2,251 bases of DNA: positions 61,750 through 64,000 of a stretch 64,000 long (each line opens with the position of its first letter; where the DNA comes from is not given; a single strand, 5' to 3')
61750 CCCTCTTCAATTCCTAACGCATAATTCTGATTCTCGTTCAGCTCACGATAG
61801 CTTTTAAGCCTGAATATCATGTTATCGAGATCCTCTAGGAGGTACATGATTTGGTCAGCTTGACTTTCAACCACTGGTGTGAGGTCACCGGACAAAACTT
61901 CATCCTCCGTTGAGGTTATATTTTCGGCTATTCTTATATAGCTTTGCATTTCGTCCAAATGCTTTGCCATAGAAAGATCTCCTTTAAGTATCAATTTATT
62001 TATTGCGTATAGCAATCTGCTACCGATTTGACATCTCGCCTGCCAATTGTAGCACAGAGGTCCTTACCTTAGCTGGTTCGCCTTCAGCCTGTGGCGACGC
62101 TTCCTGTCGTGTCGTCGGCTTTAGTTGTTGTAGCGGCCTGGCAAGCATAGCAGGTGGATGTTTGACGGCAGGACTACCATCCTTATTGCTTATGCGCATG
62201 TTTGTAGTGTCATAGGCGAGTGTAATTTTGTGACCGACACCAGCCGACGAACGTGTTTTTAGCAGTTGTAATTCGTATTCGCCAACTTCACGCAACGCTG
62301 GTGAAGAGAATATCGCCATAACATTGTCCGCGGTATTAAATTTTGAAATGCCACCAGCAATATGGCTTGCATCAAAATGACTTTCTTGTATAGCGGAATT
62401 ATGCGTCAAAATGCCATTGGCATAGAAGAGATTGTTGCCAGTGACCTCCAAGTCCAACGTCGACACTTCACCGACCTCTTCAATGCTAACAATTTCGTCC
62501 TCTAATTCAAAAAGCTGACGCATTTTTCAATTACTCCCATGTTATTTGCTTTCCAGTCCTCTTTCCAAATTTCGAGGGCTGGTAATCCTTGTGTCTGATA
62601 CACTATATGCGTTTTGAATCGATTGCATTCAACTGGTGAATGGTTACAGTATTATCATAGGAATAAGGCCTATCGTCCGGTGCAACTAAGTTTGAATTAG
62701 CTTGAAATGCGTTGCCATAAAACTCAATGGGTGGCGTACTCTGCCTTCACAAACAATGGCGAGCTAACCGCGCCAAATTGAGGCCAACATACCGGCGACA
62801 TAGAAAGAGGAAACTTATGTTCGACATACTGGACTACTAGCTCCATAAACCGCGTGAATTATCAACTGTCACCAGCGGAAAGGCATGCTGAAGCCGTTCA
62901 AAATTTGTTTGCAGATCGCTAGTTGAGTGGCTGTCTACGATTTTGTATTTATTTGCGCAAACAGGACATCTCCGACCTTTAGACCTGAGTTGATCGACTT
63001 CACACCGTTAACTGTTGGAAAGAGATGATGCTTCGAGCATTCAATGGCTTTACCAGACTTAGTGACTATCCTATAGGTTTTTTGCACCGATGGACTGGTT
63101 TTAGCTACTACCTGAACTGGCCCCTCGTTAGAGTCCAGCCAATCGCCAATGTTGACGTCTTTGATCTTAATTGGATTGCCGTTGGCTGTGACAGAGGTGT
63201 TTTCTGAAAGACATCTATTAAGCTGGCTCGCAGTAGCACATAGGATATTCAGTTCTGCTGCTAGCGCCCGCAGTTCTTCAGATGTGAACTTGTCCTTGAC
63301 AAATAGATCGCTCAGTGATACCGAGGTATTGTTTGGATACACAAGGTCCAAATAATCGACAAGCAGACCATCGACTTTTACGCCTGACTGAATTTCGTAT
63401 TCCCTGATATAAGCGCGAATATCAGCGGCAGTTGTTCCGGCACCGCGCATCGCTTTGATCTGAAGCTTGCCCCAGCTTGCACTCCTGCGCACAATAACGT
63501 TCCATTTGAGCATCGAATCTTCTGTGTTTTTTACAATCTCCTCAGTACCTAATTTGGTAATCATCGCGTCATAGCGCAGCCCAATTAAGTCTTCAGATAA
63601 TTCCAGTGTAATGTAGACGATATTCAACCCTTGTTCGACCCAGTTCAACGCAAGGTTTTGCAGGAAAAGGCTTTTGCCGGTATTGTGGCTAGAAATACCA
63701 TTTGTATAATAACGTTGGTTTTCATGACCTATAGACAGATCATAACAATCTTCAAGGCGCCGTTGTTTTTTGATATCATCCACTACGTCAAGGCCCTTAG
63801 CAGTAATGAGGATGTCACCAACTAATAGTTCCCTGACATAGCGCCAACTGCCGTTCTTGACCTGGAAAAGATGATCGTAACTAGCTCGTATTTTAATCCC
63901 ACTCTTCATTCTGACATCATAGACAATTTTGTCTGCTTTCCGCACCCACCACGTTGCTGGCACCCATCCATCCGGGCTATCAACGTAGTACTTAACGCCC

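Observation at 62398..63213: Naturally split (trans-splicing) intein dividing a DnaB-family helicase into two ORFs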

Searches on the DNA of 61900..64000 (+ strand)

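Call 11: search_dna_similar(query=window:61900-64000:+, collection=phages, mode=near, max_rows=15)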
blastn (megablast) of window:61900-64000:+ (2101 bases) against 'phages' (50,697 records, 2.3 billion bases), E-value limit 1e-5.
No match.

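Call 44: search_rna_families(source=window, start=62300, end=63100, threshold=evalue, max_evalue=1)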
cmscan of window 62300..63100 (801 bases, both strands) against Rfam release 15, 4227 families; matches with E-value up to 1: 0.
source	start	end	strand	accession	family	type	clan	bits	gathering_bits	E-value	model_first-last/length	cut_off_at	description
